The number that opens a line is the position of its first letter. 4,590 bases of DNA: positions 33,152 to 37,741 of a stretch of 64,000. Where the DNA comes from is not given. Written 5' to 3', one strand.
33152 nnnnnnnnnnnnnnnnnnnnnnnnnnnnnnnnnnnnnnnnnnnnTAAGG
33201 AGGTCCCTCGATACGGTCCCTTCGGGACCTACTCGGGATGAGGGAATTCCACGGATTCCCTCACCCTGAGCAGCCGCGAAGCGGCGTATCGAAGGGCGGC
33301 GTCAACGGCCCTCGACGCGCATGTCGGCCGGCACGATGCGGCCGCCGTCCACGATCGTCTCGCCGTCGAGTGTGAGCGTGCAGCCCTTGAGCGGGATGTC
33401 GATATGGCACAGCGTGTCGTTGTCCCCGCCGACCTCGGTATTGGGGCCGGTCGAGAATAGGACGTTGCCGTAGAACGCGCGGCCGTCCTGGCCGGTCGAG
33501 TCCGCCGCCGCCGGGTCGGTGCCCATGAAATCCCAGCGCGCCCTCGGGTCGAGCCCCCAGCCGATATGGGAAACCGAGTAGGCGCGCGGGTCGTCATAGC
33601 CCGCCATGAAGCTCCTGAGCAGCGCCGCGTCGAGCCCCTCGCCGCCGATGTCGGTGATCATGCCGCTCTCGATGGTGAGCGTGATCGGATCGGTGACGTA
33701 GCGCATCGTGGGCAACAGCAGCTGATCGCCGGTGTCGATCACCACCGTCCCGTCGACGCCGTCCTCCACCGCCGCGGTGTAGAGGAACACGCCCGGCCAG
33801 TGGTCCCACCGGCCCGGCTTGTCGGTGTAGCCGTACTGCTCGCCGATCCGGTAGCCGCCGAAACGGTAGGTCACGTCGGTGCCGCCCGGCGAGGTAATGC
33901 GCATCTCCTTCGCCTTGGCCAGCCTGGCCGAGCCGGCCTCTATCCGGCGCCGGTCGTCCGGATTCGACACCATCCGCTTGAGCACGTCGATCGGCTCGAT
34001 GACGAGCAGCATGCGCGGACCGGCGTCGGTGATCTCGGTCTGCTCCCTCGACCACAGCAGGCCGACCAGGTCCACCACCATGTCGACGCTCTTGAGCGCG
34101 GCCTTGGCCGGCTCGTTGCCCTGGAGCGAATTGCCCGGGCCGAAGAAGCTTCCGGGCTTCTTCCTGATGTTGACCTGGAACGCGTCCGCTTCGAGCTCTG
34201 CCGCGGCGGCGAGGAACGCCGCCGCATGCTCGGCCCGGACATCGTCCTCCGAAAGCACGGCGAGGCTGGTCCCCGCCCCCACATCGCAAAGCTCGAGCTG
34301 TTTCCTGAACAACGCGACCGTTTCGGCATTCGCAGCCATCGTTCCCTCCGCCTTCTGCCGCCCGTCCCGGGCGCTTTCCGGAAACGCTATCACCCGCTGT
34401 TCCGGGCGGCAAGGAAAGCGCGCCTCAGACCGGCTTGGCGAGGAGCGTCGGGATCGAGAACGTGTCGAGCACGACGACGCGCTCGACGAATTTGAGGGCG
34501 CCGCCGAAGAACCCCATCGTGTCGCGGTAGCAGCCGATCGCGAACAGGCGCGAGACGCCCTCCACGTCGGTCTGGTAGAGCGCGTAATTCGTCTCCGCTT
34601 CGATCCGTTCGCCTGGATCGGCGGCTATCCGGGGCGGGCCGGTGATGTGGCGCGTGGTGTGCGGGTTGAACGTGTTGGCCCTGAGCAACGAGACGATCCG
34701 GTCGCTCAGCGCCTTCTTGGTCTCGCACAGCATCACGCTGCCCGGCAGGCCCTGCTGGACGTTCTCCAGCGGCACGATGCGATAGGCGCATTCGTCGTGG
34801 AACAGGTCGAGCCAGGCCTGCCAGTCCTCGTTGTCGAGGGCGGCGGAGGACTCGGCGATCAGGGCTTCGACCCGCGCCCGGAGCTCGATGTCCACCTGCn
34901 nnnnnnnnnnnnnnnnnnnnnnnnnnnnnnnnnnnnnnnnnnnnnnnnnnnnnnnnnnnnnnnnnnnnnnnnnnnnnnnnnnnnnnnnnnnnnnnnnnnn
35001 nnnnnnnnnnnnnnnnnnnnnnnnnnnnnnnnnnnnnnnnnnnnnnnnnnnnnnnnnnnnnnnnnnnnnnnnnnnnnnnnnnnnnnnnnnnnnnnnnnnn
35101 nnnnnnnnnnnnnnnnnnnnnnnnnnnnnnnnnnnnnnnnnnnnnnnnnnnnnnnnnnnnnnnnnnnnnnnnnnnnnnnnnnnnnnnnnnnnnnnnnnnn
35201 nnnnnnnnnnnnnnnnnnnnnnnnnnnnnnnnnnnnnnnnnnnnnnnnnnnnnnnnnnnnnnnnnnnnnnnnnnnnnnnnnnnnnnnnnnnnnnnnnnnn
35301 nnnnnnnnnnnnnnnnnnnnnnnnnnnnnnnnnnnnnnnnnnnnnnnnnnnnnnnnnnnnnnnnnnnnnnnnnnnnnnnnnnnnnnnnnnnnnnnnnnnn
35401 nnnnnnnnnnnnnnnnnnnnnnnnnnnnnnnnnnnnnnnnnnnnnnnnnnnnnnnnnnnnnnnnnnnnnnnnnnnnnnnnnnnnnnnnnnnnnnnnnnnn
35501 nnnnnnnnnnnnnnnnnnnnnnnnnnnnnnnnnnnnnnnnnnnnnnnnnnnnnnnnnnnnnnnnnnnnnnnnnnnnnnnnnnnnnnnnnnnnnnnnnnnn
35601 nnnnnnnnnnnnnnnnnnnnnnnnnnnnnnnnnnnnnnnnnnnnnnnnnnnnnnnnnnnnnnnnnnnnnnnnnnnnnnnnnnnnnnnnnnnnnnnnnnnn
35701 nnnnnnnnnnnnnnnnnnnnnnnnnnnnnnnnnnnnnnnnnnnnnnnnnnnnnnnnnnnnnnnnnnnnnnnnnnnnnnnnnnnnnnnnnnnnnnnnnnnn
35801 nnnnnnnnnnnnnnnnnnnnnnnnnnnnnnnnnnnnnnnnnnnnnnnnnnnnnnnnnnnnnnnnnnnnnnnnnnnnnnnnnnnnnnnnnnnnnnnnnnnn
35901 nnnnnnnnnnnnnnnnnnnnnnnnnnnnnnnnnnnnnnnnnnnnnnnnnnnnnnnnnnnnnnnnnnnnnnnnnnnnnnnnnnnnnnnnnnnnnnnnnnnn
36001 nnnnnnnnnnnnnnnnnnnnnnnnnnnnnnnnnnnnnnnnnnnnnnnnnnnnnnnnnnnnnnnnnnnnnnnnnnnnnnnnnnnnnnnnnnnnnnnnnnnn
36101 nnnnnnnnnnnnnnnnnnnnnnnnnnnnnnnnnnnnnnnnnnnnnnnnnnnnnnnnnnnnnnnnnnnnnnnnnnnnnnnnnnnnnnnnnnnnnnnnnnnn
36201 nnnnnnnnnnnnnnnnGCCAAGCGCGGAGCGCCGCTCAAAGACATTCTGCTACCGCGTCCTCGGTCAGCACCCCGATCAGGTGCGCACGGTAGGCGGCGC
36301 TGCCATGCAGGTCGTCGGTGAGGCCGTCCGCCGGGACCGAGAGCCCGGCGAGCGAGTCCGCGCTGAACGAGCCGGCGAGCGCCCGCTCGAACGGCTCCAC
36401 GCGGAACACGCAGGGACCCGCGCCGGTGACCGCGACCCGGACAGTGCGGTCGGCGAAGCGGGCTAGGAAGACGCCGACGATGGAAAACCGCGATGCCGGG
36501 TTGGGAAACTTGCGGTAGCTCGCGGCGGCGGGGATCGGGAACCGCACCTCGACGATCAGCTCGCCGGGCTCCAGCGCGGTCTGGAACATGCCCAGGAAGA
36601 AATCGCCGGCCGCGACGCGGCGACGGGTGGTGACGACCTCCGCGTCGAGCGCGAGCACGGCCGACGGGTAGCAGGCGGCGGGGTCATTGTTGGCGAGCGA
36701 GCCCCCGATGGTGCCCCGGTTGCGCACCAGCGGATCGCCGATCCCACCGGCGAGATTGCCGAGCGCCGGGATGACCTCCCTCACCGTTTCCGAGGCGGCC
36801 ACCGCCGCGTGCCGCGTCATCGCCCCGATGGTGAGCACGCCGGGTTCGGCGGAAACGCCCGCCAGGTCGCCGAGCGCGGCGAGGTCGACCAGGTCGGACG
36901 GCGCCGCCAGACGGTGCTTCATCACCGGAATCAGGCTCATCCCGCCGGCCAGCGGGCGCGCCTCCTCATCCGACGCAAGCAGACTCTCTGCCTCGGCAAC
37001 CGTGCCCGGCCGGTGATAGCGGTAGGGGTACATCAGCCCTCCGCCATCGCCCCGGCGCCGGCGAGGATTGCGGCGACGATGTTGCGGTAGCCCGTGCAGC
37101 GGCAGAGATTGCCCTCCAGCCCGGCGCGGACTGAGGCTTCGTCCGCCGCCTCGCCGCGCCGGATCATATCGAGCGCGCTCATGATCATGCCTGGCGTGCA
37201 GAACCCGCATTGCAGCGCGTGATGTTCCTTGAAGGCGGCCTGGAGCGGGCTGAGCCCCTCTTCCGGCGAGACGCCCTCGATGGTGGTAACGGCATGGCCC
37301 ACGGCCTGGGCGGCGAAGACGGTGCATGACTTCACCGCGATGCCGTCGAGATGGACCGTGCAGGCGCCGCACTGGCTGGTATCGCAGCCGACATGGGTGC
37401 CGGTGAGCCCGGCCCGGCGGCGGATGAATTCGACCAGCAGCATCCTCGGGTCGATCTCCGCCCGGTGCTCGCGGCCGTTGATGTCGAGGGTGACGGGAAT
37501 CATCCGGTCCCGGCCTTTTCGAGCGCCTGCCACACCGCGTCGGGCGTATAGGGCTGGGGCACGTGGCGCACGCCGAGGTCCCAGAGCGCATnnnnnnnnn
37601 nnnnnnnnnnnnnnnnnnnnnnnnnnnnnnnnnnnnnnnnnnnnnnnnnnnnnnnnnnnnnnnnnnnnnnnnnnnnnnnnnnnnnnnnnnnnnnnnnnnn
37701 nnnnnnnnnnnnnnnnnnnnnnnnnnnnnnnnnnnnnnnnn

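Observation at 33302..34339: M29 aminopeptidase-fold protein with NicX-like His/His-x-Asp spacing (putative 2,5-dihydroxypyridine dioxygenase)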

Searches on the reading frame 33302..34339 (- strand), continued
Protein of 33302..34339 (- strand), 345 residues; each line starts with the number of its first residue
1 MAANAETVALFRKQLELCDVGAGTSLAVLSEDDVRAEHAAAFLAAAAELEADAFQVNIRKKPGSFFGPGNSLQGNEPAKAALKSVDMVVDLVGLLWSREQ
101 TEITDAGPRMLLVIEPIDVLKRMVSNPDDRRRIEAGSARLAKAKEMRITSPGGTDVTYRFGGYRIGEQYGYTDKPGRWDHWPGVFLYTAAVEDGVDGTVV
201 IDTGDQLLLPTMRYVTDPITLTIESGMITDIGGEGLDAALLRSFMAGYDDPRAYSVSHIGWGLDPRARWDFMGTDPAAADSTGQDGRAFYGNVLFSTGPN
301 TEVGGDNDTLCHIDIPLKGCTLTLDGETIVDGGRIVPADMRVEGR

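Call 61: fold_search(model_id=the predicted structure, library=pdb)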
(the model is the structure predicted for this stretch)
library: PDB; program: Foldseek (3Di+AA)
matches with E <= 10: 1654; with E <= 0.001: 8
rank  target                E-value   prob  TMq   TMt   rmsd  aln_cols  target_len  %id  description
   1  7cup_E                3.6e-46  1.00  0.94  0.93   2.1       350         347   42  Structure of 2,5-dihydroxypridine Dioxygenase from Pseudomonas putida KT2440 (released 2020-12-16)
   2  7cn3_A                7.6e-46  1.00  0.94  0.93   2.2       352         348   42  2,5-dihydroxypridine Dioxygenase in complex with 2,5-dihydroxypridine and product N-formylmaleamic acid (released 2020-12-16)
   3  7cn3_C                3.1e-45  1.00  0.94  0.93   2.1       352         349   42  2,5-dihydroxypridine Dioxygenase in complex with 2,5-dihydroxypridine and product N-formylmaleamic acid (released 2020-12-16)
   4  4icq_A                5.1e-14  1.00  0.60  0.51   8.2       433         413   12  Structural basis for substrate recognition and reaction mechanism of bacterial aminopeptidase peps (released 2013-10-23)
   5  4ics_A                2.4e-13  1.00  0.60  0.52   8.4       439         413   12  Crystal structure of PepS from Streptococcus pneumoniae in complex with a substrate (released 2013-10-23)
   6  4icr_A                2.8e-13  1.00  0.58  0.51   8.3       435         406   13  Structural basis for substrate recognition and reaction mechanism of bacterial aminopeptidase peps (released 2013-10-23)
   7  1zjc                  7.9e-13  1.00  0.60  0.52   7.3       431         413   12  Aminopeptidase S from S. aureus (released 2005-06-07)
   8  2ayi_A                3.8e-12  1.00  0.57  0.51   9.1       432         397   13  Wild-type AmpT from Thermus thermophilus (released 2005-11-08)
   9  4n03                  2.1e-03  0.99  0.24  0.22   9.5       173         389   14  Fatty acid ABC transporter substrate-binding protein from Thermomonospora curvata (released 2013-10-16)
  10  4u1t_E                3.1e-03  1.00  0.21  0.20   4.2       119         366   18  The crystal structure of holo CalE6, a methionine gamma lyase from Micromonospora echinospora (released 2015-01-07)
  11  3wy7_A                3.7e-03  0.99  0.20  0.20   4.0       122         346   13  Crystal structure of Mycobacterium smegmatis 7-Keto-8-aminopelargonic acid (KAPA) synthase BioF (released 2014-12-17)
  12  3jvd_B                4.5e-03  1.00  0.23  0.29   4.4       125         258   15  Crystal structure of putative transcription regulation repressor (LACI family) FROM Corynebacterium glutamicum (released 2009-09-22)
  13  9ut8_A                5.4e-03  0.98  0.23  0.11   5.8       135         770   14  The full-length human sweet taste receptor TAS1R2 and TAS1R3 in the apo state (released 2025-07-16)
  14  3n0x                  6.1e-03  0.99  0.25  0.23   7.9       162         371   13  Crystal structure of an ABC-type branched-chain amino acid transporter (RPA4397) from Rhodopseudomonas palustris CGA009  (released 2010-07-14)
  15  3jvd_A                6.5e-03  1.00  0.23  0.30   4.4       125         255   14  Crystal structure of putative transcription regulation repressor (LACI family) FROM Corynebacterium glutamicum (released 2009-09-22)
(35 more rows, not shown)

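Call 69: search_protein_representatives(protein=window:33302-34339:-)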
Query: 345 residues. Proteins with E-value up to 0.001 (for the whole library): 1604; up to 1e-10: 690; up to 1e-30: 165. The best 150 are listed.
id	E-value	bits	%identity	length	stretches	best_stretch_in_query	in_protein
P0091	4.0e-121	421.2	57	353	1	3-344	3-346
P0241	6.5e-103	361.3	52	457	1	6-338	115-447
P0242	9.9e-89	314.7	50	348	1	8-344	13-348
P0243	9.6e-88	311.4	50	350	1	10-336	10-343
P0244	9.0e-86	304.9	47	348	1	8-342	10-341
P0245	9.6e-83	295.0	48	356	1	10-341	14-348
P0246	2.8e-80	286.9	46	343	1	5-336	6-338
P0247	3.1e-78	280.2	46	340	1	7-336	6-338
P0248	3.8e-78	279.9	45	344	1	9-340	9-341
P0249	4.1e-78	279.7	54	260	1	81-337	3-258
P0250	1.2e-74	268.4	44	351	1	8-336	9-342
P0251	2.7e-74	267.2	48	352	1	3-335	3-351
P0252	1.4e-72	261.6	72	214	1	123-287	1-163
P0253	2.2e-72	260.9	41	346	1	5-338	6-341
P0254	1.7e-70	254.7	41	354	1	4-341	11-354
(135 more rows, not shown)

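Call 74: find_encoding_contigs(protein=P0011, flank=9000, max_places=1)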
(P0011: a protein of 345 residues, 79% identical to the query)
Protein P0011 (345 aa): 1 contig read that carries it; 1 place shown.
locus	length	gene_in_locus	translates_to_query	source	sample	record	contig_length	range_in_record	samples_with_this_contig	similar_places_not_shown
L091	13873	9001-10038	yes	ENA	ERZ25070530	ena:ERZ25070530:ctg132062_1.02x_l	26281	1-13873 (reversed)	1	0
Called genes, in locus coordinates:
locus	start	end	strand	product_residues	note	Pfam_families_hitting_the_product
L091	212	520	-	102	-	PF02881:SRP54_N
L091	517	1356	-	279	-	PF04055:Radical_SAM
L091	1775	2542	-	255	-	PF01678:DAP_epimerase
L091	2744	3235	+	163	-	PF04828:GFA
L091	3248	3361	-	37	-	-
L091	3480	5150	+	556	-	PF01315:Ald_Xan_dh_C, PF02738:MoCoBD_1, PF20256:MoCoBD_2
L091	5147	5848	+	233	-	PF20256:MoCoBD_2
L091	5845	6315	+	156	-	PF00111:Fer2 (weak), PF01799:Fer2_2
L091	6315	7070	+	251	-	PF00941:FAD_binding_5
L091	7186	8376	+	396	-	PF00355:Rieske, PF00848:Ring_hydroxyl_A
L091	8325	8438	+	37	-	-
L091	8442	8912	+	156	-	PF13577:SnoaL_4, PF00866:Ring_hydroxyl_B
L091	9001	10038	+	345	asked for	PF26233:NicX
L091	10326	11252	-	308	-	PF12146:Hydrolase_4, PF12697:Abhydrolase_6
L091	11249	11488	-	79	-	-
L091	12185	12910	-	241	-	PF20256:MoCoBD_2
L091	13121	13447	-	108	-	-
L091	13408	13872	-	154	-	?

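Call 75: find_encoding_contigs(protein=P0016, flank=9000, max_places=2)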
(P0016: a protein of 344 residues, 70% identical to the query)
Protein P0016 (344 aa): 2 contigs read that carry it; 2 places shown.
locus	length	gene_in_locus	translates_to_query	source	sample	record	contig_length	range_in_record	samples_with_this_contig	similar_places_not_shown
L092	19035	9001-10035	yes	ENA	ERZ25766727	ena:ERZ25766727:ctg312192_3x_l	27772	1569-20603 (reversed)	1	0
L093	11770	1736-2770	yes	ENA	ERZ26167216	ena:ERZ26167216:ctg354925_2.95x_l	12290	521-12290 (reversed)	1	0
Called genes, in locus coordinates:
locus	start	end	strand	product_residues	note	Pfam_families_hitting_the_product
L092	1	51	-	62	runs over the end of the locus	PF06808:DctM (weak)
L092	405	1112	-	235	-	-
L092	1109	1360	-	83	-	-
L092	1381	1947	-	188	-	PF12697:Abhydrolase_6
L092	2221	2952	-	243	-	PF14518:Haem_oxygenas_2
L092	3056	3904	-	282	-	PF05721:PhyH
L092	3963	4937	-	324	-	PF03060:NMO, PF01070:FMN_dh (faint), PF03060:NMO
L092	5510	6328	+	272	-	PF19301:LigXa_C (faint)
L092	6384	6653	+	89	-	PF20552:HTH_62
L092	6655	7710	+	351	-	PF00355:Rieske, PF19112:VanA_C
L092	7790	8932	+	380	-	PF07690:MFS_1, PF00083:Sugar_tr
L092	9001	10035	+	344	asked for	PF26233:NicX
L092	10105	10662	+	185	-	PF02627:CMD (weak)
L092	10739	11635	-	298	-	PF01522:Polysacc_deac_1 (weak)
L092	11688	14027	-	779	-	PF01315:Ald_Xan_dh_C, PF02738:MoCoBD_1, PF20256:MoCoBD_2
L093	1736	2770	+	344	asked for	PF26233:NicX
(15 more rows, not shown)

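Call 76: find_encoding_contigs(protein=P0004, flank=9000, max_places=1)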
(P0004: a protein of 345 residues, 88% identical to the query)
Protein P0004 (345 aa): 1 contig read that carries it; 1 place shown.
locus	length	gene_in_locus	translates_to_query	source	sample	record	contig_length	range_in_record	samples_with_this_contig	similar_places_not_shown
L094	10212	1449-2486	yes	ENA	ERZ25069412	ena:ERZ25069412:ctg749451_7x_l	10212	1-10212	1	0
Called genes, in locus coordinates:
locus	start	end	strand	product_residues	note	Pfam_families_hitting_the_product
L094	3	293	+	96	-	?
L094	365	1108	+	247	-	PF01617:Surface_Ag_2, PF13505:OMP_b-brl, PF09411:PagL (weak), PF02462:Opacity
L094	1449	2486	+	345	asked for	PF26233:NicX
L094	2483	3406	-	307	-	PF12146:Hydrolase_4, PF12697:Abhydrolase_6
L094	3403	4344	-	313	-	PF12697:Abhydrolase_6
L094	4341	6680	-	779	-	PF01315:Ald_Xan_dh_C, PF02738:MoCoBD_1, PF20256:MoCoBD_2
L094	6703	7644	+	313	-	PF02826:2-Hacid_dh_C, PF03446:NAD_binding_2, PF03807:F420_oxidored, PF14833:NAD_binding_11, PF21761:RedAm-like_C (weak)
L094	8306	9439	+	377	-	-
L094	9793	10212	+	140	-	?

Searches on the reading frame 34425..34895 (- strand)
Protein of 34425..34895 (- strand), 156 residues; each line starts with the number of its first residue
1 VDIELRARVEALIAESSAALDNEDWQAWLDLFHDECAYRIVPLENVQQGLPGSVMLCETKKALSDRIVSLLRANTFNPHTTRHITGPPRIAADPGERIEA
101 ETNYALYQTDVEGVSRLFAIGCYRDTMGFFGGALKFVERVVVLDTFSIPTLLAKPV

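Call 4: search_protein_families(library=pfam, proteins=[window:34425-34895:-], max_evalue=0.01)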
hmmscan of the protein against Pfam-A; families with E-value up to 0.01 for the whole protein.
window:34425-34895:- (156 aa): 2 families
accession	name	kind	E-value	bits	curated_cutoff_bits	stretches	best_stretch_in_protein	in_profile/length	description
PF00866.24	Ring_hydroxyl_B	-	3e-13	50.5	27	1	18-148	4-142/144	Ring hydroxylating beta subunit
PF13577.12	SnoaL_4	-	1.2e-10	41.9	24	1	3-138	3-124/126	SnoaL-like domain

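Call 6: search_protein_families(library=ncbifam, proteins=[window:34425-34895:-], max_evalue=0.1)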
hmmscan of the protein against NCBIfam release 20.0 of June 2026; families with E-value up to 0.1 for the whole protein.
window:34425-34895:- (156 aa): 6 families
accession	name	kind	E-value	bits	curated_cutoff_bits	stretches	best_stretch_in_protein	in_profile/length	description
NF041685.1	ant_diox_AndAd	equivalog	1.5e-36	125.4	230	1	3-156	2-155/155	anthranilate 1,2-dioxygenase small subunit AndAd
NF007479.0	PRK10069.1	subfamily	2.1e-07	31.1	145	1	3-145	18-173/185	3-phenylpropionate/cinnamic acid dioxygenase subunit beta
NF042947.1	3PPDioc_HcaF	equivalog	5.7e-06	26.3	230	1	2-147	5-162/172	3-phenylpropionate/cinnamic acid dioxygenase subunit beta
TIGR03232.1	benzo_1_2_benB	equivalog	0.0053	16.7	225.55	1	11-144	3-142/155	benzoate 1,2-dioxygenase small subunit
TIGR03231.1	anthran_1_2_B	equivalog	0.024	14.8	213.5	1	12-47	4-39/155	anthranilate 1,2-dioxygenase small subunit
TIGR02246.1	TIGR02246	subfamily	0.055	13.4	33.95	1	7-39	4-36/128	SgcJ/EcaC family oxidoreductase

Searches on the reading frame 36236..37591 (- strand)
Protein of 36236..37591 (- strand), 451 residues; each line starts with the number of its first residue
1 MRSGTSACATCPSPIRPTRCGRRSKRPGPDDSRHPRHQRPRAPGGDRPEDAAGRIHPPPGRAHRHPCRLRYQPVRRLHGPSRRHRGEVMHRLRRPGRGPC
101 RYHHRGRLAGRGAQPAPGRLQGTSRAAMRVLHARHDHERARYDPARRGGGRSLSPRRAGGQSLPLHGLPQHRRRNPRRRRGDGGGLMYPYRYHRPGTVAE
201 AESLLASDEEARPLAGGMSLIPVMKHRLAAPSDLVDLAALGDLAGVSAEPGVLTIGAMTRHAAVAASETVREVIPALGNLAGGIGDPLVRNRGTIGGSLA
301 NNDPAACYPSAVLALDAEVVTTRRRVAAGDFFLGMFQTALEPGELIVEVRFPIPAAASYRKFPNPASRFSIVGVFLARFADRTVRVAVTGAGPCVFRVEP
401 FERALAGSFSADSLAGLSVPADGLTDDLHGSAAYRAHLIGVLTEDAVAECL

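Call 4: search_protein_families(library=pfam, proteins=[window:36236-37591:-], max_evalue=0.01)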
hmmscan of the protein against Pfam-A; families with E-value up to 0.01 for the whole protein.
window:36236-37591:- (451 aa): 2 families
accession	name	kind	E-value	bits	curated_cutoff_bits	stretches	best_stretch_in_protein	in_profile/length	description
PF00941.27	FAD_binding_5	-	1.5e-44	152.2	27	1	190-353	3-169/170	FAD binding domain in molybdopterin dehydrogenase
PF03450.22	CO_deh_flav_C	-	7e-05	23.4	25.5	1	358-449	2-101/102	CO dehydrogenase flavoprotein C-terminal domain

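Call 6: search_protein_families(library=ncbifam, proteins=[window:36236-37591:-], max_evalue=0.1)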
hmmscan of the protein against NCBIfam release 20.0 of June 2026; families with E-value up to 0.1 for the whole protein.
window:36236-37591:- (451 aa): 7 families
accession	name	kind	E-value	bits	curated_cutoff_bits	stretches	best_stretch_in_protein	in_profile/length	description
NF041019.1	glyceraldDH_beta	equivalog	3.6e-60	203.6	350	1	187-449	1-279/280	glyceraldehyde dehydrogenase subunit beta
NF043083.1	XdhB_XDHase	equivalog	3.1e-27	95.5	310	1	191-450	6-283/289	xanthine dehydrogenase subunit XdhB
NF007427.0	PRK09971.1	equivalog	5e-24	85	287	1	191-362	6-186/292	xanthine dehydrogenase FAD-binding subunit XdhB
TIGR03195.1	4hydrxCoA_B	equivalog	1.3e-21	77.1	404.55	2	189-302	4-117/321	4-hydroxybenzoyl-CoA reductase subunit beta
TIGR02963.1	xanthine_xdhA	equivalog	5.8e-19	68.1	467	1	191-361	194-366/468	xanthine dehydrogenase small subunit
TIGR03199.1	pucC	equivalog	5.6e-12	45.5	306.05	1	195-350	1-155/264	xanthine dehydrogenase subunit C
TIGR03312.1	Se_sel_red_FAD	hypoth_equivalog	9.8e-12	44.6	241.5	1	237-450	48-250/257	molybdopterin-dependent oxidoreductase FAD-binding subunit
